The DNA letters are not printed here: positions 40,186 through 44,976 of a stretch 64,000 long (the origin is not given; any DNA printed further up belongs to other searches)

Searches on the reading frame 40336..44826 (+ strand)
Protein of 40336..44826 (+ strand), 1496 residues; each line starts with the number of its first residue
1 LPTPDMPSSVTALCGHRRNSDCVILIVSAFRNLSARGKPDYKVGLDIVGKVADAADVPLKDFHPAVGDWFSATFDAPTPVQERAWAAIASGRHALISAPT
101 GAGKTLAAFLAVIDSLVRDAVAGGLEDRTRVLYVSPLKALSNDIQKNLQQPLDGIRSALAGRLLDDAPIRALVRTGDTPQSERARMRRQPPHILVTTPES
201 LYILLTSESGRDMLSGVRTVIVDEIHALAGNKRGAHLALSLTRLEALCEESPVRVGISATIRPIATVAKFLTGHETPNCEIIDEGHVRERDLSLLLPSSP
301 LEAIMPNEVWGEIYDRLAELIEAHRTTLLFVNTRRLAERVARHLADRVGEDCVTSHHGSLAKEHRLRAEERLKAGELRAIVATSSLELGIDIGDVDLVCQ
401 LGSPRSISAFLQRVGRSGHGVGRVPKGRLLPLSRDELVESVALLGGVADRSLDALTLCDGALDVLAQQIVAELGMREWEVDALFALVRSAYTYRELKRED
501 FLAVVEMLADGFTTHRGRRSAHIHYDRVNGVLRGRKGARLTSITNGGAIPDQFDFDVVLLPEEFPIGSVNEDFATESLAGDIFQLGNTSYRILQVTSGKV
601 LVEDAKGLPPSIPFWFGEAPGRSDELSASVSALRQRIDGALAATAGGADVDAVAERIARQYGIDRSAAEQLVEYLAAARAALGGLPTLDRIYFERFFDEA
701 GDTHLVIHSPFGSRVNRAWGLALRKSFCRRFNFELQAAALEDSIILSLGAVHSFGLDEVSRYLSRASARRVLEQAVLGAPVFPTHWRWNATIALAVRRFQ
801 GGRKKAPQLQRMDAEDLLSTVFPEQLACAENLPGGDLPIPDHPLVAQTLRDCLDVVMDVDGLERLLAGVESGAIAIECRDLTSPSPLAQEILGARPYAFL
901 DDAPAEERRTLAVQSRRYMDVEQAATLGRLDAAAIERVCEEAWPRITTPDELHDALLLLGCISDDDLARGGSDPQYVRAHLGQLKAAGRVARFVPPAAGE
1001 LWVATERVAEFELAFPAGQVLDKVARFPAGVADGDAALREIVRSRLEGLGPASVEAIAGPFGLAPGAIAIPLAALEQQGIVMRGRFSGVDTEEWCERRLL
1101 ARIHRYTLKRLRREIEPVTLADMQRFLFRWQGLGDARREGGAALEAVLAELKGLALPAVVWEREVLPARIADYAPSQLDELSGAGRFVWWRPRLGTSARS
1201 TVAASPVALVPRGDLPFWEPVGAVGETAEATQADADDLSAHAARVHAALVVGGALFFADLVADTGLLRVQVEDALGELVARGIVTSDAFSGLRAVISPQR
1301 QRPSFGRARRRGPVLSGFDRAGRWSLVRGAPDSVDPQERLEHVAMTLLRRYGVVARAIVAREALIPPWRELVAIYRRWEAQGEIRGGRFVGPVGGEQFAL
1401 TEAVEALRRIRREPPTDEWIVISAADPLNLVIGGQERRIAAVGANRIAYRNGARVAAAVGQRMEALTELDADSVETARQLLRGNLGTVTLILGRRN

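Call 30: search_protein_families(library=ncbifam, proteins=[window:40336-44826:+], max_evalue=1e-10)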
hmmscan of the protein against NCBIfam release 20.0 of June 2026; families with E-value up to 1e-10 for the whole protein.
window:40336-44826:+ (1496 aa): 17 families
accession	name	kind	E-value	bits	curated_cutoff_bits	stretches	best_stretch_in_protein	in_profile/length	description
NF010338.0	PRK13767.1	equivalog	9.3e-209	695.8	849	1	59-892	16-839/877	ATP-dependent helicase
NF007284.0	PRK09751.1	equivalog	3e-198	661.1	1496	2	354-1455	353-1456/1538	ATP-dependent helicase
TIGR04121.1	DEXH_lig_assoc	equivalog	3e-130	435.4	850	1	66-894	3-780/804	ligase-associated DNA damage response DEXH box helicase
TIGR03817.1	DECH_helic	hypoth_equivalog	1.8e-41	142.3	874.1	1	73-419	33-372/742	helicase/secretion neighborhood putative DEAH-box helicase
NF053636.1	DDHlcsCsdAPsy1082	equivalog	1.1e-18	67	890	0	71-173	20-119/512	DEAD/DEAH box helicase CsdA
NF041067.1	DpdJ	equivalog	3.1e-18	64.9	800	0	183-282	322-426/1482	protein DpdJ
NF053711.1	RNA_heli_RhlE1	exception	4.1e-17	62.1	750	0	324-420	244-338/434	RNA helicase RhlE1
NF002654.0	PRK02362.1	equivalog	4.5e-17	61.6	887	1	86-350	34-269/739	ATP-dependent DNA helicase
NF008394.0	PRK11192.1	equivalog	1.2e-16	60.6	507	0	324-419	247-340/441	ATP-dependent RNA helicase SrmB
TIGR02621.3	cas3_GSU0051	exception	7.2e-16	58.2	400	0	220-416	171-369/854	type I-G CRISPR-associated helicase/endonuclease Cas3g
TIGR01587.1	cas3_core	equivalog_domain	3.4e-15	56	102.45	1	95-416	3-315/358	CRISPR-associated helicase Cas3'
NF001308.0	PRK00254.1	equivalog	5.7e-15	54.6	1216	1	85-348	33-262/720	ATP-dependent DNA helicase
NF007882.0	PRK10590.1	equivalog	2.5e-14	53.1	743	0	74-150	21-97/456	ATP-dependent RNA helicase RhlE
NF041063.1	DpdF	equivalog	1.1e-13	50.7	550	1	83-418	150-470/813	protein DpdF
NF053631.1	RNA_helic_CshA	equivalog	1.5e-13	50.4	646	0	314-419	225-330/434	degradosome RNA helicase CshA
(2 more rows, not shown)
